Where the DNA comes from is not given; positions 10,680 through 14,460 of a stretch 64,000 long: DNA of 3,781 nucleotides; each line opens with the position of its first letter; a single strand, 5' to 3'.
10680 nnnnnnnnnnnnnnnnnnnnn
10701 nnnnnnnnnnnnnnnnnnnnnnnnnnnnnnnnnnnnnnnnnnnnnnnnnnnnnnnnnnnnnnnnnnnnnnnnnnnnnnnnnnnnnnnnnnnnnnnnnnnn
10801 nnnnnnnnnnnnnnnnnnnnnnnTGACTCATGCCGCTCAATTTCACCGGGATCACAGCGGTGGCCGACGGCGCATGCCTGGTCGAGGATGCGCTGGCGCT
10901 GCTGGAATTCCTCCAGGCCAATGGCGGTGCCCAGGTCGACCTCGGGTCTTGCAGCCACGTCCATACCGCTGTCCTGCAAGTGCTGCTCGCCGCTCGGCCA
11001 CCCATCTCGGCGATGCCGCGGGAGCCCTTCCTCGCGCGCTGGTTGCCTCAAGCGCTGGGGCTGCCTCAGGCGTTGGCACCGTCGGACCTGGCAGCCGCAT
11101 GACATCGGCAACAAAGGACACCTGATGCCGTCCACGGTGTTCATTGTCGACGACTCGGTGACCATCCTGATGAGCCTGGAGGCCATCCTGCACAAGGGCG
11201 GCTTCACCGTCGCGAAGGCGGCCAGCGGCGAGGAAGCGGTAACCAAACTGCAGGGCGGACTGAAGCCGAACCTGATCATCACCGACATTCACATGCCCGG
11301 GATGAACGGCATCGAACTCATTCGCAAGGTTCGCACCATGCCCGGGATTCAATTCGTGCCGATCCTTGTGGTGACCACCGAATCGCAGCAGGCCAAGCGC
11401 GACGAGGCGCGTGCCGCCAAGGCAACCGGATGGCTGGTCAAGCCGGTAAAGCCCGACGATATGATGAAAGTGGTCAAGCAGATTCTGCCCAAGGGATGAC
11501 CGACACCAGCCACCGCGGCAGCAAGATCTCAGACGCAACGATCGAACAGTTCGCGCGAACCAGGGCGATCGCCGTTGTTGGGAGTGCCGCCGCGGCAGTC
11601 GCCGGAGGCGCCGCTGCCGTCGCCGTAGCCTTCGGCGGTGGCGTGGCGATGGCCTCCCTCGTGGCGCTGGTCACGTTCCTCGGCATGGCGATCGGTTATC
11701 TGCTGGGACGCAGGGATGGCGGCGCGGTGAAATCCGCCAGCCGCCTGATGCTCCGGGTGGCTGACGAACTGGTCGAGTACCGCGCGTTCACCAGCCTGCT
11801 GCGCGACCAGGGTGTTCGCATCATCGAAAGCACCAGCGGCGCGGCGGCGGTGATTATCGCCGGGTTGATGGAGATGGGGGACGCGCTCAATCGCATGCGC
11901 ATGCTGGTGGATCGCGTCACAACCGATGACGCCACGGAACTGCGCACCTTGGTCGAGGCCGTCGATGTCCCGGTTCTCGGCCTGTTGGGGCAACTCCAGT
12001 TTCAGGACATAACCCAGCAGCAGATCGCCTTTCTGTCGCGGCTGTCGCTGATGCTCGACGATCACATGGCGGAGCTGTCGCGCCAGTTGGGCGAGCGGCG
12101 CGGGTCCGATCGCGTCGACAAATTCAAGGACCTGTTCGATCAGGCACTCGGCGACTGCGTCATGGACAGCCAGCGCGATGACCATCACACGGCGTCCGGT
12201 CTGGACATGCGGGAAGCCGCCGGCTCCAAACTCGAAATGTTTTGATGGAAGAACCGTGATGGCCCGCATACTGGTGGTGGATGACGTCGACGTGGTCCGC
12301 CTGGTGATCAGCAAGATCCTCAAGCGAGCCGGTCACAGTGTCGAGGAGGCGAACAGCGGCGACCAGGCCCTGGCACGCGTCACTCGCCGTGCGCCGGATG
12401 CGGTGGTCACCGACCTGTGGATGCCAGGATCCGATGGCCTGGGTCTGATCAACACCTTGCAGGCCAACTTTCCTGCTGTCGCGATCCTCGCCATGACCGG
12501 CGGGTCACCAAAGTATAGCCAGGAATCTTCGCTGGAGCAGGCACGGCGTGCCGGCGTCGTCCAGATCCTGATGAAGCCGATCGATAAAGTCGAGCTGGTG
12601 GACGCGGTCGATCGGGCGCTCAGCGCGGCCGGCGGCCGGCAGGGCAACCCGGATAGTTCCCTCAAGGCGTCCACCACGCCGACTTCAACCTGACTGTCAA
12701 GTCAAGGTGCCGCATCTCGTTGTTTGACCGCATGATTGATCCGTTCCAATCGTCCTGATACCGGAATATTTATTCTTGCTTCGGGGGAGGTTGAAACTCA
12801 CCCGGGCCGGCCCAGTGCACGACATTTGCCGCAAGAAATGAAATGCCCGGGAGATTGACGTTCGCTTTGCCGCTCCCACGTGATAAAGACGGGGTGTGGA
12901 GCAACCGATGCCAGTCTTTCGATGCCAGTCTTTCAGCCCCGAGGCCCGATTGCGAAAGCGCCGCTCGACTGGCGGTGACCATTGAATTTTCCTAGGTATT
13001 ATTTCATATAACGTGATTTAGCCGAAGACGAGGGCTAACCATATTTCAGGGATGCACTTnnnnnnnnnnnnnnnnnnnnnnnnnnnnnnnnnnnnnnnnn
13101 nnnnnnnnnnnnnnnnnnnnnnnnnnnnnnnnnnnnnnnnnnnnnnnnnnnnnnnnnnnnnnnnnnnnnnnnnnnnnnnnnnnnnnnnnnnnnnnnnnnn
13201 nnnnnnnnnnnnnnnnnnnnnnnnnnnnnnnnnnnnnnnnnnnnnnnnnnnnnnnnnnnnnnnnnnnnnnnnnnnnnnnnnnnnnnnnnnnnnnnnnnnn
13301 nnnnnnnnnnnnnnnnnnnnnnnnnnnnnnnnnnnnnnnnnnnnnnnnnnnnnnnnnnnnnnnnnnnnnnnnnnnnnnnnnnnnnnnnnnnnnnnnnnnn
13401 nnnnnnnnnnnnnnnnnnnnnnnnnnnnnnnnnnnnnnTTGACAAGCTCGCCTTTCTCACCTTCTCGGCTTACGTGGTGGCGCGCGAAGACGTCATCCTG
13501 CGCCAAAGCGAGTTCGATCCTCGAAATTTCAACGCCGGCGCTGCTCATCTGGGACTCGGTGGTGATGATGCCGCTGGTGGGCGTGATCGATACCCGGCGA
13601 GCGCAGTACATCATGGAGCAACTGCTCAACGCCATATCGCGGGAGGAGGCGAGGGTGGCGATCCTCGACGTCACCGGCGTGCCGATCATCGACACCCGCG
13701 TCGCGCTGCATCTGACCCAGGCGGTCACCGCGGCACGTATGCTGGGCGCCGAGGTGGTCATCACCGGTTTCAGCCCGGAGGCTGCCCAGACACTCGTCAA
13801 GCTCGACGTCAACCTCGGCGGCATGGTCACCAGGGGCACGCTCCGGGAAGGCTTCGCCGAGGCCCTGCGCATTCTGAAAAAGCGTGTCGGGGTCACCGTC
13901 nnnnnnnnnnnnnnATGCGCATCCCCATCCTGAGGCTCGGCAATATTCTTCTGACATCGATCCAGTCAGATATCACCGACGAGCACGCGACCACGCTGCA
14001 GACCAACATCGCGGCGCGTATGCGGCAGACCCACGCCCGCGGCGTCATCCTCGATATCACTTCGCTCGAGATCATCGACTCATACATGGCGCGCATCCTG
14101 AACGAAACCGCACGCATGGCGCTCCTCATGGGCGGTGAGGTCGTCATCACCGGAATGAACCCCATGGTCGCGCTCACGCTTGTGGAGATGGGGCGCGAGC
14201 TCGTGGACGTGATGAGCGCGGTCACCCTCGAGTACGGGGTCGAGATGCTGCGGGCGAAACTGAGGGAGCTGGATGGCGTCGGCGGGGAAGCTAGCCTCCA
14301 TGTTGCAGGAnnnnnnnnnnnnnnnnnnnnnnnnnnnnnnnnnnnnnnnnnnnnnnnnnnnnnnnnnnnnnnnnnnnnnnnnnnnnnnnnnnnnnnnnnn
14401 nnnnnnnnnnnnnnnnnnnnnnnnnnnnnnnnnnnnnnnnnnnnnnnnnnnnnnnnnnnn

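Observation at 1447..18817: Stressosome operon physically and genetically wired to an F9-type cytoplasmic chemosensory system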

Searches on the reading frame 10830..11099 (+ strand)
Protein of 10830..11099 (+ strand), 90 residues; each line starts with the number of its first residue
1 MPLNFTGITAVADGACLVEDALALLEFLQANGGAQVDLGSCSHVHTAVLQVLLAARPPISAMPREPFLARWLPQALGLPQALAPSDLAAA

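Call 47: search_protein_families(library=ncbifam, proteins=[window:10830-11099:+], max_evalue=1)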
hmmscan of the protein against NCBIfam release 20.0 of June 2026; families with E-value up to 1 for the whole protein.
window:10830-11099:+ (90 aa): 0 families

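Call 103: search_protein_families(library=pfam, proteins=[window:10830-11099:+], max_evalue=1)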
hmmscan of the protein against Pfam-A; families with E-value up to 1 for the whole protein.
window:10830-11099:+ (90 aa): 1 family
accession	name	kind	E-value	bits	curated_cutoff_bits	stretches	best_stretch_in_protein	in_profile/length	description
PF13466.11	STAS_2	-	0.011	16.3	29.2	1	14-56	5-51/80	STAS domain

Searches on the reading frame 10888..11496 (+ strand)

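Call 4: search_protein_families(library=pfam, proteins=[window:10888-11496:+], max_evalue=0.01)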
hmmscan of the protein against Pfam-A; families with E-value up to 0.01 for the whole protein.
window:10888-11496:+ (203 aa): 1 family
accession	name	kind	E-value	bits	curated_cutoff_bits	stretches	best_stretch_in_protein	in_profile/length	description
PF00072.30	Response_reg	-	8.8e-25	87.5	30.2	1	84-196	1-110/111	Response regulator receiver domain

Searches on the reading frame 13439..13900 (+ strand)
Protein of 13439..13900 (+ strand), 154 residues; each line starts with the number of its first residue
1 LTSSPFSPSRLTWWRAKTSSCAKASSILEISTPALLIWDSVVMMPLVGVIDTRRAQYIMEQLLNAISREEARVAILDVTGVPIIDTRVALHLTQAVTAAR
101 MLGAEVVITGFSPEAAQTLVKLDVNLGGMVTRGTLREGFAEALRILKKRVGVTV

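Call 5: search_protein_families(library=pfam, proteins=[window:13439-13900:+], max_evalue=0.01)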
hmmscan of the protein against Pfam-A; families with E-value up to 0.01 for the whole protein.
window:13439-13900:+ (154 aa): 3 families
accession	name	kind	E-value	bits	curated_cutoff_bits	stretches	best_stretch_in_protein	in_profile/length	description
PF01740.26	STAS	-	1.1e-13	51.3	22.6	1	39-124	8-93/106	STAS domain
PF13466.11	STAS_2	-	0.0002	21.9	29.2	1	46-123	3-78/80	STAS domain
PF13549.11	ATP-grasp_5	-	0.00028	20.8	27.6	1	69-116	12-59/221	ATP-grasp domain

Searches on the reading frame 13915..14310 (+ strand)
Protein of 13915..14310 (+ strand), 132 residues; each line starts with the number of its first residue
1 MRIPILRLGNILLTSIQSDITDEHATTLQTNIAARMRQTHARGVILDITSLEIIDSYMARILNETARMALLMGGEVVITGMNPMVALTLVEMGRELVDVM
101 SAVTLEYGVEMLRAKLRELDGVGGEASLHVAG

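Call 65: search_solved_structures(query=window:13915-14310:+, max_evalue=0.001, show_alignments=3)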
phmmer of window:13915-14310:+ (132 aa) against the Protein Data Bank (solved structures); distinct sequences matched with E-value up to 0.001: 16.
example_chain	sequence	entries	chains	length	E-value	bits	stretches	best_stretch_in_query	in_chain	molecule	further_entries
6qcm_A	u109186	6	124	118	7.5e-31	109.9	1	1-117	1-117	RsbS protein | RsbT antagonist protein RsbS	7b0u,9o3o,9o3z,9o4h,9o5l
9o4r_a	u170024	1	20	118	2.1e-30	108.5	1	1-117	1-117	RsbT antagonist protein RsbS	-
6jhk_A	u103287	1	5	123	1.3e-27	99.5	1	2-117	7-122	RsbS negative regulator of sigma-B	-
2vy9_A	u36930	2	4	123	2.4e-18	69.6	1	2-114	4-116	ANTI-SIGMA-FACTOR ANTAGONIST | ANTI-SIGMA-FACTOR ANTAGONIST (STAS) DOMAIN PROTEIN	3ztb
3zxn_A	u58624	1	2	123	9.1e-18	67.8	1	2-114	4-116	ANTI-SIGMA-FACTOR ANTAGONIST (STAS) DOMAIN PROTEIN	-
7o0i_a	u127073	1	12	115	2.3e-09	40.7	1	3-109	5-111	RsbS, negative regulator of sigma-B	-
6qcm_CB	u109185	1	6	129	7e-08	35.9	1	16-114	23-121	RsbR protein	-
6qcm_AB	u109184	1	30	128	7.6e-08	35.8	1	16-114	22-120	RsbR protein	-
6qcm_CD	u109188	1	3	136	8.1e-08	35.7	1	16-114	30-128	RsbR protein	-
9o5l_A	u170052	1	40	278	1.4e-07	35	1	14-114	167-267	STAS domain-containing protein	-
9o3z_A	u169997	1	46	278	2.6e-07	34.1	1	17-114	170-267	RsbR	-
9o4r_A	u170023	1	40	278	2.8e-07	34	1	17-114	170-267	RsbR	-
9o3o_A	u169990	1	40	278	3.4e-07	33.7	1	18-114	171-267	STAS domain-containing protein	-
9o4h_A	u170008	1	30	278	3.6e-07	33.6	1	17-114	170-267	RsbR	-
7b0u_A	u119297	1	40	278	5.5e-07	33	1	17-114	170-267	RsbR protein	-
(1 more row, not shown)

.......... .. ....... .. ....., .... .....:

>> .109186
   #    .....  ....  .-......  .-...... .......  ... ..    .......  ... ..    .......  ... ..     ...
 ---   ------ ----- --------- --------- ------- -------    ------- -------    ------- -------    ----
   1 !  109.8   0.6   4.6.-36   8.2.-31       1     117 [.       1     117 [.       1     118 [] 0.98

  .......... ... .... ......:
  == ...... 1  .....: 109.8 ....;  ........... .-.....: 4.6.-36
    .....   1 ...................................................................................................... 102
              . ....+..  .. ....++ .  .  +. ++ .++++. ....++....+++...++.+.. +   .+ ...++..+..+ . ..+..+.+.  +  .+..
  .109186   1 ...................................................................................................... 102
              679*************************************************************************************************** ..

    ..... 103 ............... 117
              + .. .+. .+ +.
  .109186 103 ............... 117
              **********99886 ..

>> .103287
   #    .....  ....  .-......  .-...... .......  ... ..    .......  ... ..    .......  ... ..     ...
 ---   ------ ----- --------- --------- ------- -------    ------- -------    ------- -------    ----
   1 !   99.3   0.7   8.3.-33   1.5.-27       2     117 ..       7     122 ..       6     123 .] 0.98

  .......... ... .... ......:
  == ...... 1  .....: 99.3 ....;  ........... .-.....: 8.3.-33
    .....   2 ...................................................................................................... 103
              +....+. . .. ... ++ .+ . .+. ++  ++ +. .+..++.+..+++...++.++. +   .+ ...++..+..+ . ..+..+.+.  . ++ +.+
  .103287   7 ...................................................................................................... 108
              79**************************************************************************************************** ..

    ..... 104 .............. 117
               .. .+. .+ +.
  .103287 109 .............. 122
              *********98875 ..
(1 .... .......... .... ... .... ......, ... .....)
